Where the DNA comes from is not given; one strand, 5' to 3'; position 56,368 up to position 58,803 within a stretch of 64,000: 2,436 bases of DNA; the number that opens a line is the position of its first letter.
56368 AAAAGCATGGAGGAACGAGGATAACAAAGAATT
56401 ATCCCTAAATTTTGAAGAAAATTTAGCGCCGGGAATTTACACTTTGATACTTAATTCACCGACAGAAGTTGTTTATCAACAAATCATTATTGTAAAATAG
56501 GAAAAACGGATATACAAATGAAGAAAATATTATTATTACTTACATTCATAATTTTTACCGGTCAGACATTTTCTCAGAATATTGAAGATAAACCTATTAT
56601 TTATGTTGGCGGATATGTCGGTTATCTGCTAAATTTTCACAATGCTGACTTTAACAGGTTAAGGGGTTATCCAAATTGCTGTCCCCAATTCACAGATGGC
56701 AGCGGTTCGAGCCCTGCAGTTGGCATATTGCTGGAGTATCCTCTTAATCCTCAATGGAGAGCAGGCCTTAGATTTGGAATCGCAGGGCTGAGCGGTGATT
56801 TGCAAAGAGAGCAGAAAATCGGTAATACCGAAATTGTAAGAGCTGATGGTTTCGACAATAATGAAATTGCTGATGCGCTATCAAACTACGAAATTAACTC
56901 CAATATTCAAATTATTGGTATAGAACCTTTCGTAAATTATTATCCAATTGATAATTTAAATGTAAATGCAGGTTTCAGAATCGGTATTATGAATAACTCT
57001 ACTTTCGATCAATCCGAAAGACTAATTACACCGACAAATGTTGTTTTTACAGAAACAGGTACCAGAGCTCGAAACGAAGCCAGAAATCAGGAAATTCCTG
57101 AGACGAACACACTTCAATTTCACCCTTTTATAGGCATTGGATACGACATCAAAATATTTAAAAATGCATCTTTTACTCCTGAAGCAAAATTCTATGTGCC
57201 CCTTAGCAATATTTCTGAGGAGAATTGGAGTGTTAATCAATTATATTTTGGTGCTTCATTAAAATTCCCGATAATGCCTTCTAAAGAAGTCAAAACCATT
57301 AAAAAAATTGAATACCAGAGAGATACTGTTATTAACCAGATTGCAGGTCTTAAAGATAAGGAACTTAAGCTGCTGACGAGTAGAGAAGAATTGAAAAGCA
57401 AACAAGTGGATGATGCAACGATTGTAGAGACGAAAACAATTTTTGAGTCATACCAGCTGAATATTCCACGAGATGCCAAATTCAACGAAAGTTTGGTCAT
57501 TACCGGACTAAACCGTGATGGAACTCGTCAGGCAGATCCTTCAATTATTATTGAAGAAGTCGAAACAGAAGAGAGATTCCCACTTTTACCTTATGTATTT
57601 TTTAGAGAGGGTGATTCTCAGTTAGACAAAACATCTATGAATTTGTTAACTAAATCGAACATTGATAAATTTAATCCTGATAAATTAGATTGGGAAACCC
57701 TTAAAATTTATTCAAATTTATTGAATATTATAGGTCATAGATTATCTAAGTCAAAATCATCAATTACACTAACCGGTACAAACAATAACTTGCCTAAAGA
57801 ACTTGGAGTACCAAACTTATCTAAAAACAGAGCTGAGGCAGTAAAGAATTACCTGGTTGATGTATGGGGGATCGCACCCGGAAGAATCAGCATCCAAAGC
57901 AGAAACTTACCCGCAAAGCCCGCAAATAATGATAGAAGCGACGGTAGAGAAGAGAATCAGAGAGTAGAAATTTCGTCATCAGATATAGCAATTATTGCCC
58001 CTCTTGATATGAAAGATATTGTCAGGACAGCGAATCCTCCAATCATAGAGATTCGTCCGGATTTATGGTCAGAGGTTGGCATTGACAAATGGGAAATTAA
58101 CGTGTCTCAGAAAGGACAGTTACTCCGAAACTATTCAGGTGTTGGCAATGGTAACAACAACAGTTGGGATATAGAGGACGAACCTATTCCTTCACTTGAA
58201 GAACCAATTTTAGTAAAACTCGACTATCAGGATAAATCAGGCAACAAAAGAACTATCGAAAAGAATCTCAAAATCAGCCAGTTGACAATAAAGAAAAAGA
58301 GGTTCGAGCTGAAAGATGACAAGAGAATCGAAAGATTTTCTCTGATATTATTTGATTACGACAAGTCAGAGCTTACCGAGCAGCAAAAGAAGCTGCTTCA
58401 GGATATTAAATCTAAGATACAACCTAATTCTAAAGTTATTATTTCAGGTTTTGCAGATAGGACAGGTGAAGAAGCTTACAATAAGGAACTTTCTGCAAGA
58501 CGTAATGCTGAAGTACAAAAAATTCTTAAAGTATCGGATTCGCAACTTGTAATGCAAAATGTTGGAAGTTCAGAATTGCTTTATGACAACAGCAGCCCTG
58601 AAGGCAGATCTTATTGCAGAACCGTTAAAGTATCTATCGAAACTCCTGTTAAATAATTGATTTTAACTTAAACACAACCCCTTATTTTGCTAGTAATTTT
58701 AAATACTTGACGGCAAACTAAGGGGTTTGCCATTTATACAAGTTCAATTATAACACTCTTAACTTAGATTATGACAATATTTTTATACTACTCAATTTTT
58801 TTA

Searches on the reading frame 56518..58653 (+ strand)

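Call 114: search_protein_families(library=pfam, proteins=[window:56518-58653:+], max_evalue=0.00001)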
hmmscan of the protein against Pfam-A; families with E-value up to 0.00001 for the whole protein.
window:56518-58653:+ (712 aa): 2 families
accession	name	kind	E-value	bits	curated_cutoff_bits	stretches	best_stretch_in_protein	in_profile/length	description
PF00691.25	OmpA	-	1.2e-23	83.7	27.2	2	611-699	1-96/98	OmpA family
PF13568.12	OMP_b-brl_2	-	4.1e-08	33.9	27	1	66-233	40-174/175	Outer membrane protein beta-barrel domain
